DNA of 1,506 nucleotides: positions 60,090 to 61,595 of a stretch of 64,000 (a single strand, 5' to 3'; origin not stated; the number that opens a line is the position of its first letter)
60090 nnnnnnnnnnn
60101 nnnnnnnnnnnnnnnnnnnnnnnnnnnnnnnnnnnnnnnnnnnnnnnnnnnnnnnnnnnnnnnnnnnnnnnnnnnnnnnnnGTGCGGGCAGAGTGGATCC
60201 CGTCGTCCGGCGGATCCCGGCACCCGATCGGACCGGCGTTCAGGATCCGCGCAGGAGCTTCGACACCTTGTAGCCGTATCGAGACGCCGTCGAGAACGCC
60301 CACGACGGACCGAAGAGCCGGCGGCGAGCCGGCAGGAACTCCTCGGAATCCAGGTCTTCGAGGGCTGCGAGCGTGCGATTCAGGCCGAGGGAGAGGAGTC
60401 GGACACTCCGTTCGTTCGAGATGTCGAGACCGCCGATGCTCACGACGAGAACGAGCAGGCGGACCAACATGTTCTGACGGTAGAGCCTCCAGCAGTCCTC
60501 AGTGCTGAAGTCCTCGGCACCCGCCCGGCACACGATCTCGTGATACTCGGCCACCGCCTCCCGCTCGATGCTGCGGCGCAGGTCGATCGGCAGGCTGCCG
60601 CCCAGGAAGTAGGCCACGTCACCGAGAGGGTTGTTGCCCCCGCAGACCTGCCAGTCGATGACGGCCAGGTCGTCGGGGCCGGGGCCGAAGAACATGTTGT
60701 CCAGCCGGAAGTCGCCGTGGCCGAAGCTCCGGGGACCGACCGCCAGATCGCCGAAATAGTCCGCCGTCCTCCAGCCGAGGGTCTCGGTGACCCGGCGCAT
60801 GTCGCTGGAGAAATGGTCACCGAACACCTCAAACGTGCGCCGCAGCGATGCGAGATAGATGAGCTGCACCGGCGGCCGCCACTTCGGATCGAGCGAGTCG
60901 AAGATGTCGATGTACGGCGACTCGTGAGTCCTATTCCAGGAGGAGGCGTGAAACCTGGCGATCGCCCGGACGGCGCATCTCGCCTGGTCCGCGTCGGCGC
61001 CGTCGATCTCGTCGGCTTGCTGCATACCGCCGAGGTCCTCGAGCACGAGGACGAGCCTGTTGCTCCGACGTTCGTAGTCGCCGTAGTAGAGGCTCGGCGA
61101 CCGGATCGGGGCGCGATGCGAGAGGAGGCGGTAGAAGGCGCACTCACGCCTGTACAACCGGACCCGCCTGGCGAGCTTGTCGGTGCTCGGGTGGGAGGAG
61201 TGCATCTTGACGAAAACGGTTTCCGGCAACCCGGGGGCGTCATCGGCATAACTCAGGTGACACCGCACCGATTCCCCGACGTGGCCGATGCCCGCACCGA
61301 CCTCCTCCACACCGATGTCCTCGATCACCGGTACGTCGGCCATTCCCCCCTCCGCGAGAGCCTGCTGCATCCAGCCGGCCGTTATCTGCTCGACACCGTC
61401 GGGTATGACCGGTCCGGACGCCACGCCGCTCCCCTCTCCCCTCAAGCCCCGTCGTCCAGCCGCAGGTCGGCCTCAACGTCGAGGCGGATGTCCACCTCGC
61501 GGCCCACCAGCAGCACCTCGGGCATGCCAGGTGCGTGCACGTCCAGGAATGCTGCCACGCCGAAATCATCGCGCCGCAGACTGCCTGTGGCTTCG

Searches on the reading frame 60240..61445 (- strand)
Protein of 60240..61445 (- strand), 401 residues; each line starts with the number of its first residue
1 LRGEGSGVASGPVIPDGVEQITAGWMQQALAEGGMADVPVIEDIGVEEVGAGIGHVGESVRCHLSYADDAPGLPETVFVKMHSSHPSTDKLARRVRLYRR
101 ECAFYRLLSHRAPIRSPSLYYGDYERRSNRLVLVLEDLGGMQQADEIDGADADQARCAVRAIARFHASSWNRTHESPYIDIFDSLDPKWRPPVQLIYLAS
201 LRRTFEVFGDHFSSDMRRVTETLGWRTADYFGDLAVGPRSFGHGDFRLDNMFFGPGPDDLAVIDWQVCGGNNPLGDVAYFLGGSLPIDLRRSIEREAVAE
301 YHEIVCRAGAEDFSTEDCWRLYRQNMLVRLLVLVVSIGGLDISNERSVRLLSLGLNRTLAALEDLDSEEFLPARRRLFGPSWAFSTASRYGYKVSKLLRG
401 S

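Call 24: search_protein_families(library=pfam, proteins=[window:60240-61445:-], max_evalue=0.001)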
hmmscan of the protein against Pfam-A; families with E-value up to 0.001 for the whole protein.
window:60240-61445:- (401 aa): 3 families
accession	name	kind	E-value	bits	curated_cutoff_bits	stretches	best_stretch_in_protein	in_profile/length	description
PF02958.26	EcKL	-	2.1e-17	63.8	22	1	61-303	11-283/294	Ecdysteroid kinase-like family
PF01636.29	APH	-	2.7e-11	44.1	23.2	1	95-308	34-228/239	Phosphotransferase enzyme family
PF07914.17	DUF1679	-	2.9e-06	26.9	24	1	241-337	270-374/414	Uncharacterized oxidoreductase dhs-27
